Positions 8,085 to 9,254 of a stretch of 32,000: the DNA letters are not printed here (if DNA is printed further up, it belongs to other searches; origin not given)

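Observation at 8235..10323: Low-GC DUF262 (ParB-like) + HEPN (Rx4H) gene pair at the far end of the island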

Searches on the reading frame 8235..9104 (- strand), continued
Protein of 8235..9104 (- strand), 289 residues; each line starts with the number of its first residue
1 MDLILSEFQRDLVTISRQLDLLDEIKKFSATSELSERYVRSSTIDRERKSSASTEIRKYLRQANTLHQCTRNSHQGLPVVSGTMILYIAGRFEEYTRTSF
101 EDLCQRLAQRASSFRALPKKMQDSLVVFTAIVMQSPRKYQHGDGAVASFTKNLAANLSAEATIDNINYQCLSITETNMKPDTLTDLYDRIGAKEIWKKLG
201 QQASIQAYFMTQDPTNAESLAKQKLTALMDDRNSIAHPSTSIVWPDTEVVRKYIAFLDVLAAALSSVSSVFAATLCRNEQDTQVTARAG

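Call 98: search_protein_families(library=pfam, proteins=[L010:10530-11687:-, L010:6702-8135:-, L002:2226-4661:+], max_evalue=0.01)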
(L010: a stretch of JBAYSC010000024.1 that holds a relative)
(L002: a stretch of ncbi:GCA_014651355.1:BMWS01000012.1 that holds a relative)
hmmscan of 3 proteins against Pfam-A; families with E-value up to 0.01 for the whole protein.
L010:10530-11687:- (385 aa): 5 families
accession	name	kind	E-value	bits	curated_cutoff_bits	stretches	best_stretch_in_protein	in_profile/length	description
PF00266.25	Aminotran_5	-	2.2e-85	287.3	21.5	1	8-365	1-368/371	Aminotransferase class-V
PF01041.23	DegT_DnrJ_EryC1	-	1.8e-06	27.9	19.8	1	66-187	39-152/360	DegT/DnrJ/EryC1/StrS aminotransferase family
PF01053.26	Cys_Met_Meta_PP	-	5.4e-05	22.3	27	1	56-207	59-199/381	Cys/Met metabolism PLP-dependent enzyme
PF01212.27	Beta_elim_lyase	-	0.0052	16.6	27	1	91-204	67-197/288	Beta-eliminating lyase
PF02347.22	GDC-P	-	0.0054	16.1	26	1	89-220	149-272/429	Glycine cleavage system P-protein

L010:6702-8135:- (477 aa): 2 families
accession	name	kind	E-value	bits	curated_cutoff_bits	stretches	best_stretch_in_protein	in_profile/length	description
PF04471.18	Mrr_cat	-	1.1e-09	38.9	21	1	326-438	2-99/115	Restriction endonuclease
PF10356.15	RRG7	-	0.0097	15.8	22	0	358-402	32-100/185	Required for respiratory growth protein 7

L002:2226-4661:+ (811 aa): 2 families
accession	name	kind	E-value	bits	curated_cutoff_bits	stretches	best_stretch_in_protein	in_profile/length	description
PF13589.12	HATPase_c_3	-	0.0002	21.8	25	1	55-175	5-85/137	Histidine kinase-, DNA gyrase B-, and HSP90-like ATPase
PF02518.31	HATPase_c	-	0.0095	16.8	26.4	0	111-151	23-63/111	Histidine kinase-, DNA gyrase B-, and HSP90-like ATPase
